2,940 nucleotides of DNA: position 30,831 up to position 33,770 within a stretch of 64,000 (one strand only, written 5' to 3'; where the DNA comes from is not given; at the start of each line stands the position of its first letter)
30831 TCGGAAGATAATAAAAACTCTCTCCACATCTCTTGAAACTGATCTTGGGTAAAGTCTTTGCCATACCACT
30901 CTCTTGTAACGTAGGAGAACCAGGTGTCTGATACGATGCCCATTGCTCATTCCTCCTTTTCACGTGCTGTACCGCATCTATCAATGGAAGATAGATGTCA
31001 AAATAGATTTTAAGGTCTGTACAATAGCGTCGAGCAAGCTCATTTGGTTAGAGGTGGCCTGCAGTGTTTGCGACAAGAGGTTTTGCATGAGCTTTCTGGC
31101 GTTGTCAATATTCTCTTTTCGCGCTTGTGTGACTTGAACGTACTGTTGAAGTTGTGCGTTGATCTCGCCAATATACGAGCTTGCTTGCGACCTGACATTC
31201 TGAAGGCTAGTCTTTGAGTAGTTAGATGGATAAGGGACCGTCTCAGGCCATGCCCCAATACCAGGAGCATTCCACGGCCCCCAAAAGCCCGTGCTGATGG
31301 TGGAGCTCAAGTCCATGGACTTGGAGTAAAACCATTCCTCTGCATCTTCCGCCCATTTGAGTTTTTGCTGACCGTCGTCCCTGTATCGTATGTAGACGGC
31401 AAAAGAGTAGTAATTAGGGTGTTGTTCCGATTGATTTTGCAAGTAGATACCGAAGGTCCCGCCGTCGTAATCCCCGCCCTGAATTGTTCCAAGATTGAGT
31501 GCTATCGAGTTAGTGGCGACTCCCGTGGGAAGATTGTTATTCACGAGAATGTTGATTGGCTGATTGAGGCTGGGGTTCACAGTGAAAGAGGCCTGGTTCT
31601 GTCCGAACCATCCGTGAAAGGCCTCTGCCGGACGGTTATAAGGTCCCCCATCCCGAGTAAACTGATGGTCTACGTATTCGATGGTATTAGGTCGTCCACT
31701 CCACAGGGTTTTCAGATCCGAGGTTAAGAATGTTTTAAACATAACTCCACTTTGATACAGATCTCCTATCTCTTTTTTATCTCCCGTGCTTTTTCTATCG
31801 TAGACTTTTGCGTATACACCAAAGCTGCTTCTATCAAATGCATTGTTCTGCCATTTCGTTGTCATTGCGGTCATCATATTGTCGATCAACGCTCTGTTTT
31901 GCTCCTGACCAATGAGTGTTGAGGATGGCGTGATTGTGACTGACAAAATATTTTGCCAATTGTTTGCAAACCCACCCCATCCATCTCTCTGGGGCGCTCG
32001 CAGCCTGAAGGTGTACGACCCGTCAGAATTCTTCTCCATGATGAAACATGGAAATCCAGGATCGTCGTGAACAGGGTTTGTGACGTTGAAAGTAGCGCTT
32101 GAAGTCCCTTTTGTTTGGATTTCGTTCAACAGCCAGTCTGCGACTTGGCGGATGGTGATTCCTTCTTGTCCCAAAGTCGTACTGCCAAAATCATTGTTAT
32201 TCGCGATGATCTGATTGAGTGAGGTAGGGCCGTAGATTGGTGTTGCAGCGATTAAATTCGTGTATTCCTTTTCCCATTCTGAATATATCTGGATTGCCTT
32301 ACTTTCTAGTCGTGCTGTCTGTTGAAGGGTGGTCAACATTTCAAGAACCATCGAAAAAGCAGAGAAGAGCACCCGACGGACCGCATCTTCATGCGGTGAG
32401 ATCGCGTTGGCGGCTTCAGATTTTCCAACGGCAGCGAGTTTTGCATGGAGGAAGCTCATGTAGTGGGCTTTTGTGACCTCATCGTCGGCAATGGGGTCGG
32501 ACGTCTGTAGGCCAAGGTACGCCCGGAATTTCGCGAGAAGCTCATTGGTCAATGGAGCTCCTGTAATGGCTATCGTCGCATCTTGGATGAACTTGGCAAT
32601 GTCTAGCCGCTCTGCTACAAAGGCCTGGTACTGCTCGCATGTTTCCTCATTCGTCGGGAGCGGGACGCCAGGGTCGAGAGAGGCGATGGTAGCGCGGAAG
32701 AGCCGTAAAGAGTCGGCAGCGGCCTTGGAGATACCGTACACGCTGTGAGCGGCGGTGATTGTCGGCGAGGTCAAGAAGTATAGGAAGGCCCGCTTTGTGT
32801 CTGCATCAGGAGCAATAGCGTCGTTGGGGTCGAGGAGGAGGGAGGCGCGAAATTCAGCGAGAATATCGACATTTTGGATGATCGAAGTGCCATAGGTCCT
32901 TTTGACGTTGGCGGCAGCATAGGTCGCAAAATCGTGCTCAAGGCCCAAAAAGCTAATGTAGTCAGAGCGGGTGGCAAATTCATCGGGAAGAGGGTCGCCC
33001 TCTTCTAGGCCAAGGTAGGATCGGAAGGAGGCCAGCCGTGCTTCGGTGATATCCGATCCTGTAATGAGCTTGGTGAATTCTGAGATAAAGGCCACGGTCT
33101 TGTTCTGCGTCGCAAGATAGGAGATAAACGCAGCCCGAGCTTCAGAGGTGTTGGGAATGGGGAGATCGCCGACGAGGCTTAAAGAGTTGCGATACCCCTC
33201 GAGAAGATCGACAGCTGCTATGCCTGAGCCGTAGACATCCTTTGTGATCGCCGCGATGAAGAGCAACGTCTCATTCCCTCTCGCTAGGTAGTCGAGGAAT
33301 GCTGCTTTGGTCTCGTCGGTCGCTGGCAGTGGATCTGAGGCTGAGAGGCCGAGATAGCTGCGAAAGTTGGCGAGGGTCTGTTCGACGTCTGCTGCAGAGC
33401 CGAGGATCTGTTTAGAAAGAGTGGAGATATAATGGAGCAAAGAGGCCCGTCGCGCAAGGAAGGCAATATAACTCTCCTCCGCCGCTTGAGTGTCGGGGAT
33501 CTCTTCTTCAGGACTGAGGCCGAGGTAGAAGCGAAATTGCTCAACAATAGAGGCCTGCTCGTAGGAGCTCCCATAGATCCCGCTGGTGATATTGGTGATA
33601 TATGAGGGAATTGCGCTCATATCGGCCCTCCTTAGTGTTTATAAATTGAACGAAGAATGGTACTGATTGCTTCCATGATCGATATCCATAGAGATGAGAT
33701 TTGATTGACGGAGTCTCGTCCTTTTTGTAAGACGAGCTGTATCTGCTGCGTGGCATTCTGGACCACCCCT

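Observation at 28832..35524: Three tandem paralogues with variable-number N-terminal repeats and axial-protein-like termini, sitting in the tip/filament (SctA) position of a chlamydial T3SS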

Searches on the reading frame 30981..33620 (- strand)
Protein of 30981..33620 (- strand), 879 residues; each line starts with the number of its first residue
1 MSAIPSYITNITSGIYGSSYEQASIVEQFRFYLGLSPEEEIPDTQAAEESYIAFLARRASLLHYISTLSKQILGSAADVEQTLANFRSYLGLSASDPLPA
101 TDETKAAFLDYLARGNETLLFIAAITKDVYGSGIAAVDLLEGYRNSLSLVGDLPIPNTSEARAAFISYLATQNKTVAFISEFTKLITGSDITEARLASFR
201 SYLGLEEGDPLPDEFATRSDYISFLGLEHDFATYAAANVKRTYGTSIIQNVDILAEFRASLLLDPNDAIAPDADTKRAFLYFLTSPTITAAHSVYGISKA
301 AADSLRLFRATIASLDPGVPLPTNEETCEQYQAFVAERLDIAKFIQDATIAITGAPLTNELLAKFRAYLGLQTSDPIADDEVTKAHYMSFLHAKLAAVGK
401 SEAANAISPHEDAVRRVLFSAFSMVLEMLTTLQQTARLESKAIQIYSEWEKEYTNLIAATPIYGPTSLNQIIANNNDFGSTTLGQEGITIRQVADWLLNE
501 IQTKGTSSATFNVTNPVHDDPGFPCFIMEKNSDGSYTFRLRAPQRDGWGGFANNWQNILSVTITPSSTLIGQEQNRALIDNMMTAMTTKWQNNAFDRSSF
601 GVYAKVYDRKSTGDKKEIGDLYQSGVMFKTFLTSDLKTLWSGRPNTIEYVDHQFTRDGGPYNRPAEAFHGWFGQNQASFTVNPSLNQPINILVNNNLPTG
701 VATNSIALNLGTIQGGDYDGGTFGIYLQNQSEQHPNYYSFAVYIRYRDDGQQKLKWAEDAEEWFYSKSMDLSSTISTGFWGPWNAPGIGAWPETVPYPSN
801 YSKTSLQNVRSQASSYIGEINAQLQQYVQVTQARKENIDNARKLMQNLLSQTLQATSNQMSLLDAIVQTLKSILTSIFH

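Call 8: search_protein_families(library=pfam, proteins=[window:30981-33620:-], max_evalue=0.01)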
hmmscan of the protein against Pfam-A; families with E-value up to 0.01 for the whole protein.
window:30981-33620:- (879 aa): 1 family
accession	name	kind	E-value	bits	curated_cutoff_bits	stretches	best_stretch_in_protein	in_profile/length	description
PF24616.1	DUF7624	-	0.0076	16.8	27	0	120-149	42-71/134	Domain of unknown function (DUF7624)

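Call 9: search_protein_families(library=ncbifam, proteins=[window:30981-33620:-], max_evalue=0.01)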
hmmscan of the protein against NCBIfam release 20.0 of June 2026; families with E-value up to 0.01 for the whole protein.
window:30981-33620:- (879 aa): 0 families

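Call 25: find_homologous_proteins(query=window:30981-33620:-, max_evalue=0.001)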
Query window:30981-33620:- (879 aa): 11 proteins with E <= 0.001 among 8000 candidates.
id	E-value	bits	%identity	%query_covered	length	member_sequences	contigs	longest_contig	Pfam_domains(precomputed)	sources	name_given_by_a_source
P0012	0.0e+0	1975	100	100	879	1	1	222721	-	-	-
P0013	0.0e+0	1257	68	100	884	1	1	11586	-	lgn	-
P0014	0.0e+0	1031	55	100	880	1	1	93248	-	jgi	jgi:hypothetical protein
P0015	3.4e-281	953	53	100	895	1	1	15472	-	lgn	-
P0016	5.9e-263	893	51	100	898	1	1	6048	-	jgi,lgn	jgi:hypothetical protein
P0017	9.3e-263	892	50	100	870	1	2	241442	-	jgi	jgi:hypothetical protein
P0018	6.2e-254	863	50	100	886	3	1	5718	-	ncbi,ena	-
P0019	1.4e-123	432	37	78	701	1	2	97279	-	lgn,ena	-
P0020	5.2e-123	430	39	78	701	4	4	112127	-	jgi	jgi:hypothetical protein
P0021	3.7e-113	397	36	80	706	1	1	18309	-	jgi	jgi:hypothetical protein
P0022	1.1e-93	333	32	77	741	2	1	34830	-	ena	-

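Call 28: find_related_loci(query=A2, collection=genome_contigs, flank=10000)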
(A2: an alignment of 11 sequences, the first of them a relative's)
Query A2 (879 aa) in genome_contigs; peptide patterns used: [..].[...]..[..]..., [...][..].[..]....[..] (x = any residue, [..] = any of these).
30 stretches matched a pattern; 2 encode a relative of the query (tblastn E <= 1e-3); 2 distinct loci.
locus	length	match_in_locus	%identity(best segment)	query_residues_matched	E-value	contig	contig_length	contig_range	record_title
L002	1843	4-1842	48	83-846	0e+0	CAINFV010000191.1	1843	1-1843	MAG: Chlamydiia bacterium isolate AlinenSediments_bin-4567 genome assembly, contig: bin-4567:191/284, whole genome shotg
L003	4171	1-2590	49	25-879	2e-177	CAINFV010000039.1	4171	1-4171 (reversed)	MAG: Chlamydiia bacterium isolate AlinenSediments_bin-4567 genome assembly, contig: bin-4567:039/284, whole genome shotg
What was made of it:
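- Tried and rejected: The genome-collection scan was already spent on B-type patterns, which found one MAG (call 28).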

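Call 33: search_solved_structures(query=A3, max_evalue=10)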
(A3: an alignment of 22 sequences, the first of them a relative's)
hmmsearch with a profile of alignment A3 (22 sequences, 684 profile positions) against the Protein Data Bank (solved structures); distinct sequences matched with E-value up to 10: 0.

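Call 44: search_protein_representatives(alignment_id=A3)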
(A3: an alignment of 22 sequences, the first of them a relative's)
Query: 22 sequences, 684 profile positions. Proteins with E-value up to 0.001 (for the whole library): 426; up to 1e-10: 223; up to 1e-30: 77. The best 150 are listed.
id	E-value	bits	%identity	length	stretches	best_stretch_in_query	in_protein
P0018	2.0e-255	866.1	-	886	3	8-684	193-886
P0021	3.2e-223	759.7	-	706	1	1-684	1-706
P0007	1.4e-209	714.6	-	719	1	48-684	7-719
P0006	2.4e-200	684.1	-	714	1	48-684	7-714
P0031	7.4e-189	646.1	-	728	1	1-684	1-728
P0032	4.3e-145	501.5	-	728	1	11-684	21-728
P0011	2.8e-139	482.3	-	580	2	47-332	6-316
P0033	3.4e-138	478.7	-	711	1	7-684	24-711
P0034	9.8e-137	473.9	-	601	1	139-684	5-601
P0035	9.4e-86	305.4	-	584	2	49-339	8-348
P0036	6.0e-76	273.0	-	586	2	47-338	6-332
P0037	1.5e-70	255.1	-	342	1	365-684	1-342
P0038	1.8e-62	228.5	-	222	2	588-684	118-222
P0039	1.2e-57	212.6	-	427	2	162-438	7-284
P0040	1.3e-57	212.4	-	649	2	4-379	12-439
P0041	3.0e-57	211.2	-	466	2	162-434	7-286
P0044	8.0e-53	196.6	-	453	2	167-429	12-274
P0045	8.2e-53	196.5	-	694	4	161-351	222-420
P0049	2.5e-47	178.4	-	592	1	163-684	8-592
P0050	1.8e-44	168.9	-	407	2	165-442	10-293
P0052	2.4e-43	165.2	-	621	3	53-399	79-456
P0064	2.3e-39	152.1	-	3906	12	120-682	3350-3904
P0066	2.0e-38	149.0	-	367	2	158-356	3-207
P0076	8.0e-35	137.1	-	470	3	159-348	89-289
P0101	6.2e-31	124.2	-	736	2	60-682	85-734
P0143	1.0e-24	103.6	-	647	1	164-684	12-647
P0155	2.4e-23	99.1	-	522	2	614-684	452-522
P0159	6.6e-23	97.7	-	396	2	617-684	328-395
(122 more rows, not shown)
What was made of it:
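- On The new family itself (A/B/C type): Profile searches give 426 cluster representatives at E<=1e-3 and 223 at E<=1e-10 (call 44).
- Tried and rejected: The family looked rare until the exhaustive profile search showed 426 representatives (call 44).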

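Call 45: search_protein_families(library=pfam, proteins=[P0039, P0041, P0044, P0050, P0066, P0155, P0159, P0101, P0049, P0143], max_evalue=0.01)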
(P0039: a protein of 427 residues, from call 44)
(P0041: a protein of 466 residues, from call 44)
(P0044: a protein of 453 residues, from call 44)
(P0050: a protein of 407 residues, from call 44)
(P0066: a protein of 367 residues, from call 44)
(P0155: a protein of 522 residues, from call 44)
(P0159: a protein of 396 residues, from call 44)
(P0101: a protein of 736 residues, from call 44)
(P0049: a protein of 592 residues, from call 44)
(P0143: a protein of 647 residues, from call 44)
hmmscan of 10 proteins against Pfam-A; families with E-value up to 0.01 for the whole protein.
P0039 (427 aa): 0 families

P0041 (466 aa): 1 family
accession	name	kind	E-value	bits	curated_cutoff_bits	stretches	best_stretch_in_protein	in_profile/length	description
PF19753.4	DUF6240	-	0.003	17.4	26.6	1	62-124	22-84/276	Family of unknown function (DUF6240)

P0044 (453 aa): 0 families

P0050 (407 aa): 0 families

P0066 (367 aa): 1 family
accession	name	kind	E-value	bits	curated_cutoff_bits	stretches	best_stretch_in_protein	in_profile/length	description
PF01544.23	CorA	-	0.0056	16.5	27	0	53-118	156-221/292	CorA-like Mg2+ transporter protein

P0155 (522 aa): 0 families

P0159 (396 aa): 0 families

P0101 (736 aa): 0 families

P0049 (592 aa): 0 families

P0143 (647 aa): 1 family
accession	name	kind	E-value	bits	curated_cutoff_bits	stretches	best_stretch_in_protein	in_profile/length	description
PF14662.11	KASH_CCD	-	0.0043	17.5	43.3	1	586-644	21-78/191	Coiled-coil region of CCDC155 or KASH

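Call 46: list_cluster_members(proteins=[P0039, P0041, P0044, P0050, P0066, P0155, P0159, P0101, P0049, P0064])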
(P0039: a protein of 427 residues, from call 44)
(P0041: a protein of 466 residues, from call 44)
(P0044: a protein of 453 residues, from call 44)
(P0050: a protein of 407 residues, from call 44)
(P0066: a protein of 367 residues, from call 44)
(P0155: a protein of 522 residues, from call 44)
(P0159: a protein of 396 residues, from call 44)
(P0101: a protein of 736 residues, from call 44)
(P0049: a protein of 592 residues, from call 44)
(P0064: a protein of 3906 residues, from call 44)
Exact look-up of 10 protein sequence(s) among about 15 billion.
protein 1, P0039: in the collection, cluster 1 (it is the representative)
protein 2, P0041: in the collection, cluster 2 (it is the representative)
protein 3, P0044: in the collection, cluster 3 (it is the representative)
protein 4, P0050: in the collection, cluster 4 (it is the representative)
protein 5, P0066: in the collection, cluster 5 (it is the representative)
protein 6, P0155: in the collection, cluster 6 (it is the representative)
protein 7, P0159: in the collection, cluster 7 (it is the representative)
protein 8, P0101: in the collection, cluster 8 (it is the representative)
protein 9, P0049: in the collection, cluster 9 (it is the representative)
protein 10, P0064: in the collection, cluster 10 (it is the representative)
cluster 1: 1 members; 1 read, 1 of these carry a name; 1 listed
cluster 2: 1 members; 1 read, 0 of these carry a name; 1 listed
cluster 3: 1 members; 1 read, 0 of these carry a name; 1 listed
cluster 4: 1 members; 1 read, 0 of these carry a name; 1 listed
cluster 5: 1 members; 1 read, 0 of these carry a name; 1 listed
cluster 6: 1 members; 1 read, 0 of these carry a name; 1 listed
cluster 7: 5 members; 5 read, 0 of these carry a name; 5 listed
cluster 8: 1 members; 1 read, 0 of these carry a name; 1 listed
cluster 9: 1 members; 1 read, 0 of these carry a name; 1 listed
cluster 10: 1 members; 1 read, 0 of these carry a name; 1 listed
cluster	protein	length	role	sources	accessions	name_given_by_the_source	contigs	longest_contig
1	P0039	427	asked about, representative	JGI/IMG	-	hypothetical protein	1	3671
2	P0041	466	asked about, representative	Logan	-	-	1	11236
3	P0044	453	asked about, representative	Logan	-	-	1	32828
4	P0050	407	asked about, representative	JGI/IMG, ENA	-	-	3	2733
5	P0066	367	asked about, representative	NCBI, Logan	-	-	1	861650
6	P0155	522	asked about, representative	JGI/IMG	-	-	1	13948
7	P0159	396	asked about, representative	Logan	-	-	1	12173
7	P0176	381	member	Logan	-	-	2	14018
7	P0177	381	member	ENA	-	-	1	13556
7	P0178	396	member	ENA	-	-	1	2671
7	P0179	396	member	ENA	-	-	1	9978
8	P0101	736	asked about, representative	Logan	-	-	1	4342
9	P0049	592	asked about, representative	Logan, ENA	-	-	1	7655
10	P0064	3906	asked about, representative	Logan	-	-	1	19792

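Call 54: find_encoding_contigs(protein=P0052, flank=10000, max_places=2)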
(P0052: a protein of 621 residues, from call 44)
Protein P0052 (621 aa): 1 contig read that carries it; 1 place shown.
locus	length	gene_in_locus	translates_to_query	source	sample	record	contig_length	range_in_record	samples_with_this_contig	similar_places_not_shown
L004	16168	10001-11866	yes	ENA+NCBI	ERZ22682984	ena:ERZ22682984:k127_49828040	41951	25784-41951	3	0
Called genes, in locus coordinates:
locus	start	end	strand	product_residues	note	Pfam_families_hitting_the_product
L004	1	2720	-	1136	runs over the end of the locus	PF08455:SNF2_assoc, PF04851:ResIII, PF00176:SNF2-rel_dom, PF00270:DEAD, PF00271:Helicase_C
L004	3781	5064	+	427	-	PF05697:Trigger_N, PF05698:Trigger_C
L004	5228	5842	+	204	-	PF00574:CLP_protease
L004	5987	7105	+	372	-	PF05496:RuvB_N (faint), PF01078:Mg_chelatase (faint), PF07724:AAA_2, PF07728:AAA_5 (faint), PF00004:AAA, PF10431:ClpB_D2-small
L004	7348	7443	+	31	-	-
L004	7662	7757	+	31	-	-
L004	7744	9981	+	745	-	-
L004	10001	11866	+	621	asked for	-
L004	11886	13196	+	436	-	-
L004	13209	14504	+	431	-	-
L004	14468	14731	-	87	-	-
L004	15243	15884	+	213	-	-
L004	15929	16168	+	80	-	?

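Call 55: find_encoding_contigs(protein=P0076, flank=10000, max_places=2)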
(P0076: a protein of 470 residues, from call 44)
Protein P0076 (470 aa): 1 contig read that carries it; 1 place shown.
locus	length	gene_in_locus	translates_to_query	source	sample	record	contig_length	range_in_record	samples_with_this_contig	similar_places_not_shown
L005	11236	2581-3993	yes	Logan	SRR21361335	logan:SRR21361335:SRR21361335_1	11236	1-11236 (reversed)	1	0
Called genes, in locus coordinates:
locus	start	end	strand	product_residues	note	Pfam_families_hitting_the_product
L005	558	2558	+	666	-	-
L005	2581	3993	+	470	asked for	-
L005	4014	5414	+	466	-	-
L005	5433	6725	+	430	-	-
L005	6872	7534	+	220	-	PF12895:ANAPC3 (weak)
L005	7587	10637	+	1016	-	-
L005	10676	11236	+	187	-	?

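Call 60: search_protein_families(library=pfam, alignment_id=A6, max_evalue=1)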
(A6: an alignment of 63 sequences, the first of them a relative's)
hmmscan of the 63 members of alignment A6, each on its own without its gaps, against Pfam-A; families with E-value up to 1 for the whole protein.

A. member 1, P0066 (367 aa): 3 families
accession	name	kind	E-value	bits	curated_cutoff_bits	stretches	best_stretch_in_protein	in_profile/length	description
PF01544.23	CorA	-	0.0056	16.5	27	0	53-118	156-221/292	CorA-like Mg2+ transporter protein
PF12271.14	Chs7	-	0.043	13.6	25.1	1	189-235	129-175/287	Chitin synthase export chaperone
PF06840.17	PDC10_C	-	0.18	12.3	27.3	0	77-118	38-79/90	Programmed cell death protein 10, C-terminal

B. families by the number of members that match (of 63 scanned): 111 families (the first 25 are shown)
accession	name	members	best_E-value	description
PF09769.14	ApoO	5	0.046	Apolipoprotein O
PF04614.17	Pex19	3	0.033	Pex19 protein family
PF04513.17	Baculo_PEP_C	3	0.19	Baculovirus polyhedron envelope protein, PEP, C terminus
PF10267.14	Tmemb_cc2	2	0.0024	Predicted transmembrane and coiled-coil 2 protein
PF22638.1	FlgK_D1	2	0.015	Flagellar hook-associated protein FlgK helical domain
PF13926.11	DUF4211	2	0.026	Domain of unknown function (DUF4211)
PF08336.16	P4Ha_N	2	0.036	Prolyl 4-Hydroxylase alpha-subunit, N-terminal region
PF06840.17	PDC10_C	2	0.039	Programmed cell death protein 10, C-terminal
PF24423.1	OVT1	2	0.056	Major antigen, helical domain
PF04048.20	Sec8_N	2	0.098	Exocyst complex component Sec8 N-terminal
PF07889.17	DUF1664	2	0.14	Protein of unknown function (DUF1664)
PF20667.3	Sec10_N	2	0.15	Exocyst complex component Sec10, N-terminal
PF08654.15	DASH_Dad2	2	0.15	DASH complex subunit Dad2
PF10704.14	DUF2508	2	0.19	Protein of unknown function (DUF2508)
PF16566.10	CREPT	2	0.25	Cell-cycle alteration and expression-elevated protein in tumour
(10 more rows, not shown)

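Call 82: find_related_loci(query=A9, collection=metagenome_contigs, flank=10000)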
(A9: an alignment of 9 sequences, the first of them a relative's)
Query A9 (465 aa) in metagenome_contigs; peptide patterns used: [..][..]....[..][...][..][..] (x = any residue, [..] = any of these).
103 stretches matched a pattern; 6 encode a relative of the query (tblastn E <= 1e-3); 6 distinct loci.
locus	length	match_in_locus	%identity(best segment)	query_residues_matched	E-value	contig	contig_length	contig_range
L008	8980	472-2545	100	1-465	0e+0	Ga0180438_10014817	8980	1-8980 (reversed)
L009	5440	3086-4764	40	3-465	9e-93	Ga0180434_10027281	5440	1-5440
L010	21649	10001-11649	42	54-464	1e-89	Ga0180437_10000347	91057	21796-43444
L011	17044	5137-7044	41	50-465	1e-87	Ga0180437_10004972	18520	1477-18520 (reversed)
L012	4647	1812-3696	41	1-465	5e-86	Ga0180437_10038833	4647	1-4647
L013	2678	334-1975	34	34-465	8e-63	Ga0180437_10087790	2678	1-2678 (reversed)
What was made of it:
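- Tried and rejected: It was repeated with a 9-sequence subset (call 82).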

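Call 93: find_encoding_contigs(protein=P0020, flank=10000, max_places=2)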
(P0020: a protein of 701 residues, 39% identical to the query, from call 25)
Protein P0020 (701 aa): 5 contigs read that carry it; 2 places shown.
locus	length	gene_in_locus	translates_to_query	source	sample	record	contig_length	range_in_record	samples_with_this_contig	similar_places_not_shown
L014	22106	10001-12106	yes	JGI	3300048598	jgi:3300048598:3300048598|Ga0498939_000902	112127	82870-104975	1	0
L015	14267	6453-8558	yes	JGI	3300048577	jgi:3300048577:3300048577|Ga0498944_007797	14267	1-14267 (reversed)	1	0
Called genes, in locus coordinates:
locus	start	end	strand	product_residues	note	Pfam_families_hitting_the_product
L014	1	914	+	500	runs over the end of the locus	PF02661:Fic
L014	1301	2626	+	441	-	PF05697:Trigger_N, PF05698:Trigger_C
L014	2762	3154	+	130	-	-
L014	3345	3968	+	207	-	PF00574:CLP_protease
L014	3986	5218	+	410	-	PF06689:zf-C4_ClpX, PF05496:RuvB_N (weak), PF00004:AAA, PF07724:AAA_2, PF07728:AAA_5 (faint), PF10431:ClpB_D2-small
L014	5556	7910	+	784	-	-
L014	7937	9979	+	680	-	-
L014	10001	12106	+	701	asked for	-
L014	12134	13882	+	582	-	-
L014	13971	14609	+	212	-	PF12895:ANAPC3 (faint), PF07719:TPR_2 (faint)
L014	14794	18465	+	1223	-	-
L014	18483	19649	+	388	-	-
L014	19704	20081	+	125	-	PF05932:CesT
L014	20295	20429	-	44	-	-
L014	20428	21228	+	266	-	-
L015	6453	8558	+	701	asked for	-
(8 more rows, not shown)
